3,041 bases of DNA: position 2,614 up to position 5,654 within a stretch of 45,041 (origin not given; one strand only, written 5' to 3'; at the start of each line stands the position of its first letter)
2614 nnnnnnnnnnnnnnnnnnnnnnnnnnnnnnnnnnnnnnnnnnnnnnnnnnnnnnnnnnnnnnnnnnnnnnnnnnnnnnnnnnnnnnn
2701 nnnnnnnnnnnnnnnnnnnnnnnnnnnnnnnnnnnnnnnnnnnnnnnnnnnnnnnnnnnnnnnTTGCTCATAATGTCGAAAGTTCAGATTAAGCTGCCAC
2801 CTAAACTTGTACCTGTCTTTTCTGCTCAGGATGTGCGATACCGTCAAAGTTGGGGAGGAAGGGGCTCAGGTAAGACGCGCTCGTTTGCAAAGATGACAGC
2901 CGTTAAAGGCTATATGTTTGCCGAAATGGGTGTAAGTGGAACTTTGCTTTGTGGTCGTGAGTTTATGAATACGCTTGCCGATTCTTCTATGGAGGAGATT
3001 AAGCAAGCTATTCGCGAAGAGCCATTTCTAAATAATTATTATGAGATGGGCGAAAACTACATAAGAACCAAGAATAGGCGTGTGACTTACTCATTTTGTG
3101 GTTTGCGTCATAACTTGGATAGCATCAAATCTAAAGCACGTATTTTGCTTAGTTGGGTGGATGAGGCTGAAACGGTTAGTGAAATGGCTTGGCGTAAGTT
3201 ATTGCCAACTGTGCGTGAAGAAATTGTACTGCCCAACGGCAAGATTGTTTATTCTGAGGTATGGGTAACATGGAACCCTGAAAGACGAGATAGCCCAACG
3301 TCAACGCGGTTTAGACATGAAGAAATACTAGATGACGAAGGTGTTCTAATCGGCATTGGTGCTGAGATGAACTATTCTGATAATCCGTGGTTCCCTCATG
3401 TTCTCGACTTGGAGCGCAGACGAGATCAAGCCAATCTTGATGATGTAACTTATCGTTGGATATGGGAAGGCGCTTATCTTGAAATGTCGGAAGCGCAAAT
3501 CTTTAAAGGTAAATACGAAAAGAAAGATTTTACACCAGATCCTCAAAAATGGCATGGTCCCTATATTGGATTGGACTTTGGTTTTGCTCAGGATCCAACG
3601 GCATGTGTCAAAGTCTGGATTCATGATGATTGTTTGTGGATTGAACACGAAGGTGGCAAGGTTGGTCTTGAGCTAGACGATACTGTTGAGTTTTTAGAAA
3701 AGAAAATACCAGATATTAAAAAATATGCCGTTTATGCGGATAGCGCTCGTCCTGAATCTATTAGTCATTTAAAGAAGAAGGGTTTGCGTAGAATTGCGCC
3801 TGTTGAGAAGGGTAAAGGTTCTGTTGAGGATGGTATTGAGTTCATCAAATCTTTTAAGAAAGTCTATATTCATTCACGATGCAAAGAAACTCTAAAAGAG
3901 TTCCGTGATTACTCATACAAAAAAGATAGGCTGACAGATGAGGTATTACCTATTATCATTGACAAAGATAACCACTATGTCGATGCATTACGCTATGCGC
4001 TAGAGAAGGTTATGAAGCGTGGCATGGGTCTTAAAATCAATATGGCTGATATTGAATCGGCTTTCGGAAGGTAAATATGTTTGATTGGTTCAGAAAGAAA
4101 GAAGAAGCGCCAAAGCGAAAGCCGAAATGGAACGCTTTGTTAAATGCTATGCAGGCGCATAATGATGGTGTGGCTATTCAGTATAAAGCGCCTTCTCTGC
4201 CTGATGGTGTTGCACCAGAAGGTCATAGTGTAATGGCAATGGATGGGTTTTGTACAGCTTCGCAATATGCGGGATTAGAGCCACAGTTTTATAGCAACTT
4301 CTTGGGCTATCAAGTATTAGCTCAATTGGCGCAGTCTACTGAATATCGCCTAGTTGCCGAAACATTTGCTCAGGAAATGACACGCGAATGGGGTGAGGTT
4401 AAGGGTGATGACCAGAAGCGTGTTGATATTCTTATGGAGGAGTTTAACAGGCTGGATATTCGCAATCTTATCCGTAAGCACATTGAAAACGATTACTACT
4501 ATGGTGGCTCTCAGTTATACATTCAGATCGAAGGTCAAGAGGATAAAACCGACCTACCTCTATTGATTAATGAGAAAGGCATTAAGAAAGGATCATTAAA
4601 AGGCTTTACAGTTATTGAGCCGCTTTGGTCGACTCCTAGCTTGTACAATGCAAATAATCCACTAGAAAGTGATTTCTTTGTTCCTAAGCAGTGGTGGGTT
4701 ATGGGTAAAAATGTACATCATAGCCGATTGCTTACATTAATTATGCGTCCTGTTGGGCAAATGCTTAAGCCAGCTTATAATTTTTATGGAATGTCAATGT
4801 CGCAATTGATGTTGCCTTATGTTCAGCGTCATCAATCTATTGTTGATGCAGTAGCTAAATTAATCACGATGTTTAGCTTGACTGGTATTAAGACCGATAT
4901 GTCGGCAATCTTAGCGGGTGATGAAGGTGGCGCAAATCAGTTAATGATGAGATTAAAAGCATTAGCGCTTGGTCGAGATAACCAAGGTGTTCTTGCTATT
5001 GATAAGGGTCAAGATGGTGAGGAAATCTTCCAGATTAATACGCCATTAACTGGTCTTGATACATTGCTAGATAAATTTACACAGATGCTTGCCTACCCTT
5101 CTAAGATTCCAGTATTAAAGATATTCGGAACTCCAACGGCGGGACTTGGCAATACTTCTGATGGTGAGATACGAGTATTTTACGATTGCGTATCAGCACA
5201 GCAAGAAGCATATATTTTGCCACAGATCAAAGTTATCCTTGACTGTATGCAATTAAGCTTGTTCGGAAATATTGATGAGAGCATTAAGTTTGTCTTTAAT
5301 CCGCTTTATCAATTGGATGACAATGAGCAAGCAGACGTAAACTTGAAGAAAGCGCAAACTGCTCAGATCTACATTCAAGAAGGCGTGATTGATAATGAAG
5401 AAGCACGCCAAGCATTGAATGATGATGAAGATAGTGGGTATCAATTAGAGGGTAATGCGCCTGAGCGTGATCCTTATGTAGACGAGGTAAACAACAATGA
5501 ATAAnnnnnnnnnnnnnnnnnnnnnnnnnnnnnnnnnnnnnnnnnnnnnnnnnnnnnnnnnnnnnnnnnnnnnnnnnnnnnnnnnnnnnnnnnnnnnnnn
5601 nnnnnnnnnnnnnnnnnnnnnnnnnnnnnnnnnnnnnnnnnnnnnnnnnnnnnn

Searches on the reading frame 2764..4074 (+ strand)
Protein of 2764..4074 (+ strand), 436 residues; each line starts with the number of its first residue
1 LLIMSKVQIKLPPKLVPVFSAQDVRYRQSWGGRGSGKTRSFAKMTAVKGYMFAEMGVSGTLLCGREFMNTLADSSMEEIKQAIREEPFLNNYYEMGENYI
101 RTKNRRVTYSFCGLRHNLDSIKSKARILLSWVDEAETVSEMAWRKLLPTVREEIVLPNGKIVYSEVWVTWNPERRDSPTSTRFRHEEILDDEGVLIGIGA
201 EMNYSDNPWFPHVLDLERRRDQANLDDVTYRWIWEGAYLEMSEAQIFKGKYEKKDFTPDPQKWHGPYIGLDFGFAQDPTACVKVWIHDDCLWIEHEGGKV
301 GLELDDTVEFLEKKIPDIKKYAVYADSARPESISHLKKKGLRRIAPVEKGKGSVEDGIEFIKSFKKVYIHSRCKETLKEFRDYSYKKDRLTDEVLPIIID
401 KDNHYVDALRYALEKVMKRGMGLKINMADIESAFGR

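Call 90: search_protein_families(library=pfam, proteins=[window:2764-4074:+], max_evalue=0.0001)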
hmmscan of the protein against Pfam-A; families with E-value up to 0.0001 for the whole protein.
window:2764-4074:+ (436 aa): 2 families
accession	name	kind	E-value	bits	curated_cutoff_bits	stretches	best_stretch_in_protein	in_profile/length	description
PF17288.8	Terminase_3C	-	7.3e-23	82.1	26.7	1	271-414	1-154/155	Terminase RNAseH like domain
PF04466.19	Terminase_3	-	4.6e-19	69.2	23.2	1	29-236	7-200/201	Phage terminase large subunit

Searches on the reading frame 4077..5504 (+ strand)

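Call 90: search_protein_families(library=pfam, proteins=[window:4077-5504:+], max_evalue=0.0001)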
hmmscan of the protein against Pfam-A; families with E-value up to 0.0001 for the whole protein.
window:4077-5504:+ (475 aa): 1 family
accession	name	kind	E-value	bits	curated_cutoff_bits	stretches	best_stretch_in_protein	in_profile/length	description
PF06381.16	Phage_portal_3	-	1.5e-80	271.1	33.8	1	78-430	1-356/357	Phage portal protein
